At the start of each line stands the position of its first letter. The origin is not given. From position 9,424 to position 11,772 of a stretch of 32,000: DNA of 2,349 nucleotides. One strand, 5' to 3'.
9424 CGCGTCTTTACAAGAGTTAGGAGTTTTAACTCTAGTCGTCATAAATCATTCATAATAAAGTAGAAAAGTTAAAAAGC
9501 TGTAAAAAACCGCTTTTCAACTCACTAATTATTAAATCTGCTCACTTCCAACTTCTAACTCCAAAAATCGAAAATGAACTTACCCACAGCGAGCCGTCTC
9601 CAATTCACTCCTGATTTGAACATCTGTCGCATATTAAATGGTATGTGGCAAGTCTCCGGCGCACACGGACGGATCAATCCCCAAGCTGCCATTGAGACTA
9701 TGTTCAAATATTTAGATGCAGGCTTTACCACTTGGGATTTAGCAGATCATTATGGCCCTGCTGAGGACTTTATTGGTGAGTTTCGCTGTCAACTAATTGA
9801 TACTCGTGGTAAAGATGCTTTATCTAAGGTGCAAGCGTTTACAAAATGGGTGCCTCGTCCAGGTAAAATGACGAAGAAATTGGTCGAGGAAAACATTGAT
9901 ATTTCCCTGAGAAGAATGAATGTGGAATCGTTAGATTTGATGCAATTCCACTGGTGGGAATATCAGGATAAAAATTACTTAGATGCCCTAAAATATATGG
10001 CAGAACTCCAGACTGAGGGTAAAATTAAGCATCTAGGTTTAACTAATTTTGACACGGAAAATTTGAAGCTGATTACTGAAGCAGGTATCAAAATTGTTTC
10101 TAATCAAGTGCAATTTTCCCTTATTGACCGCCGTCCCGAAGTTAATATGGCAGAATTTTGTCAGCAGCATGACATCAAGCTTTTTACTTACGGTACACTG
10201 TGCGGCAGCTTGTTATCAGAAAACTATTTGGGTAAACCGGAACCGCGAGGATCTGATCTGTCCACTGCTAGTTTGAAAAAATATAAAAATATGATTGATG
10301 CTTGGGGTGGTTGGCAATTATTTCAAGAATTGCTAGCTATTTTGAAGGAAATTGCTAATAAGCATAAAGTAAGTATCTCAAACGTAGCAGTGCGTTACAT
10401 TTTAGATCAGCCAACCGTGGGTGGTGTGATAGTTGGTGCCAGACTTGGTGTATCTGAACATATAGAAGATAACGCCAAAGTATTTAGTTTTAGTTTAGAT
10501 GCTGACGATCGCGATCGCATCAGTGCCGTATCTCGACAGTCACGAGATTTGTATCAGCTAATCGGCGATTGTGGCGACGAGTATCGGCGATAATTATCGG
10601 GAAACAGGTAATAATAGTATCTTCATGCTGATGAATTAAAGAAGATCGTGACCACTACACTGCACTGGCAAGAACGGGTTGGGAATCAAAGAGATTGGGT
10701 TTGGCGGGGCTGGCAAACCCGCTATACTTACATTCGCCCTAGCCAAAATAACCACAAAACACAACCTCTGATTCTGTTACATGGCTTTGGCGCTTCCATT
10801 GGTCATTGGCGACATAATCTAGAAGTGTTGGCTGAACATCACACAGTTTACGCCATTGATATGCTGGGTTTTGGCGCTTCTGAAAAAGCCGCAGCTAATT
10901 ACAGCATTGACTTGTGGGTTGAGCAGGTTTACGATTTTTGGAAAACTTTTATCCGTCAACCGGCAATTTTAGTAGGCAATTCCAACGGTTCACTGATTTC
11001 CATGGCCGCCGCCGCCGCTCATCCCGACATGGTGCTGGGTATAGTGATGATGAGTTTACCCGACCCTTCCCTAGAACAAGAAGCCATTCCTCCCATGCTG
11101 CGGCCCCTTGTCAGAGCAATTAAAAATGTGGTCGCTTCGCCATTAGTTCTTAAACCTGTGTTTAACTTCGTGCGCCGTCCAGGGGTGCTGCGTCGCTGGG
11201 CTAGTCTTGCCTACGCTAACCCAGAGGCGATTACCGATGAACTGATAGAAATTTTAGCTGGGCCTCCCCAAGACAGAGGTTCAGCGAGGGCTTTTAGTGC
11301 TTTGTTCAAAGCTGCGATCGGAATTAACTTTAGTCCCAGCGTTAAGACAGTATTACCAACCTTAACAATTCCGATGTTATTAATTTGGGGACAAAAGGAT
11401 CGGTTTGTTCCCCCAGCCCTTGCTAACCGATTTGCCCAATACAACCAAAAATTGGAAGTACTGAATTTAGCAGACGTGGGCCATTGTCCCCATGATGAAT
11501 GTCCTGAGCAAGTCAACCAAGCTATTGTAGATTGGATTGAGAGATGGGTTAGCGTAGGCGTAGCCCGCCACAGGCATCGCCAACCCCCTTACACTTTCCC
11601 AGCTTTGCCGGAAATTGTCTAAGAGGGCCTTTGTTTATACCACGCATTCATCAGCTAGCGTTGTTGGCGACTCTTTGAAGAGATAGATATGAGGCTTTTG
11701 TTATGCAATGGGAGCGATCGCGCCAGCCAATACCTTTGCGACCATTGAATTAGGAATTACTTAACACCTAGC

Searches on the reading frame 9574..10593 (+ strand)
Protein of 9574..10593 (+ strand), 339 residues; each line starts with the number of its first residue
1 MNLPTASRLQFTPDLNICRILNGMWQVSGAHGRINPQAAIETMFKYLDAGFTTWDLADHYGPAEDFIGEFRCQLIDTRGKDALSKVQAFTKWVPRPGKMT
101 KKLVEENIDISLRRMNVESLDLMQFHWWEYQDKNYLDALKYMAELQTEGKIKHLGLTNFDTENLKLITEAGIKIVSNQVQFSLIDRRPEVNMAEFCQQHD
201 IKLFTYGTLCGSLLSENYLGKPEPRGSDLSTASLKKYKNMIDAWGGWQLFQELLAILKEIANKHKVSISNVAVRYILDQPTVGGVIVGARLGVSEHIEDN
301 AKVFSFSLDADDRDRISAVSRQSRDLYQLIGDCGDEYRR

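Call 11: search_protein_families(library=ncbifam, proteins=[window:9574-10593:+], max_evalue=0.001)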
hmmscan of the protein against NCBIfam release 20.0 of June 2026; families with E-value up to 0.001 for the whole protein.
window:9574-10593:+ (339 aa): 6 families
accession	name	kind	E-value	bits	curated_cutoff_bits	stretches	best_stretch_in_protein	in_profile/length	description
NF049922.1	MethglyxlRedYdjG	equivalog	3.9e-21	75.4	550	1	98-319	108-320/326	NADH-dependent methylglyoxal reductase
NF008598.0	PRK11565.1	equivalog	1e-18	67.4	425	1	100-182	81-164/275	2,5-didehydrogluconate reductase DkgA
NF007912.0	PRK10625.1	equivalog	8.3e-16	58.3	415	1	99-321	105-339/346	NADP(H)-dependent aldo-keto reductase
NF008377.0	PRK11172.1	equivalog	2.2e-13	50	327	1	33-214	12-187/267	2,5-didehydrogluconate reductase DkgB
NF007388.0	PRK09912.1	subfamily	1.5e-12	47.1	448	1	19-304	27-315/346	L-glyceraldehyde 3-phosphate reductase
NF007695.0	PRK10376.1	subfamily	2.7e-08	33.2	280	1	15-195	15-202/290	oxidoreductase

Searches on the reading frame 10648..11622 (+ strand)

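Call 11: search_protein_families(library=ncbifam, proteins=[window:10648-11622:+], max_evalue=0.001)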
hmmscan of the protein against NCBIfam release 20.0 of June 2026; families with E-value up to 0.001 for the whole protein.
window:10648-11622:+ (324 aa): 27 families (the best 25 are shown)
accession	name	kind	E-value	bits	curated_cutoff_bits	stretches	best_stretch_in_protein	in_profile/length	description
NF011457.0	PRK14875.1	equivalog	3.8e-30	105.1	307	2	34-134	128-228/372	acetoin dehydrogenase dihydrolipoyllysine-residue acetyltransferase subunit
TIGR01738.1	bioH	equivalog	3e-21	76.2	206.95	2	39-136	5-97/245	pimeloyl-ACP methyl ester esterase BioH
NF050089.1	i_nPHAscl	equivalog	3.1e-21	75.7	300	2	34-135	14-115/288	intracellular short-chain-length polyhydroxyalkanoate depolymerase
TIGR02427.1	protocat_pcaD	equivalog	2.4e-20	73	255.85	2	34-135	9-110/251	3-oxoadipate enol-lactonase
NF002938.0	PRK03592.1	equivalog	4e-20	72.3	241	1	36-168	28-161/298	haloalkane dehalogenase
NF051488.1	bifunc_PcaDC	exception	8.8e-20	71.2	390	2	35-135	9-109/375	bifunctional 3-oxoadipate enol-lactonase/4-carboxymuconolactone decarboxylase PcaDC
TIGR03695.1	menH_SHCHC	equivalog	3.2e-18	66.1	208.55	2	38-136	2-103/252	2-succinyl-6-hydroxy-2,4-cyclohexadiene-1-carboxylate synthase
NF051487.1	bifunc_PcaCD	exception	6.2e-18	65.1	430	2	26-134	160-268/413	bifunctional 4-carboxymuconolactone decarboxylase/3-oxoadipate enol-lactonase PcaCD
TIGR03056.1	bchO_mg_che_rel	equivalog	4.6e-17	61.9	172.55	2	41-132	31-126/278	alpha/beta fold hydrolase BchO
NF052614.1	AB_fold_OlsI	equivalog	1.4e-16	60.8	385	2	29-150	9-134/272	ornithine lipid biosynthesis O-acyltransferase OlsI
NF045632.1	hydroxlase_HsaD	equivalog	4.9e-14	51.9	400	1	35-257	31-248/290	4,5:9,10-diseco-3-hydroxy-5,9,17-trioxoandrosta-1(10),2-diene-4-oate hydrolase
NF002873.0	PRK03204.1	equivalog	8.5e-13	48.3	466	1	38-134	34-131/286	haloalkane dehalogenase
NF008340.0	PRK11126.1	equivalog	4e-11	42.6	261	1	33-128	9-102/255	2-succinyl-6-hydroxy-2,4-cyclohexadiene-1-carboxylate synthase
NF002043.0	PRK00870.1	subfamily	4.4e-10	39.5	265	1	34-163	42-156/302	haloalkane dehalogenase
TIGR03611.1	RutD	equivalog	7.2e-10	38.7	238.5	1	35-135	10-111/258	pyrimidine utilization protein D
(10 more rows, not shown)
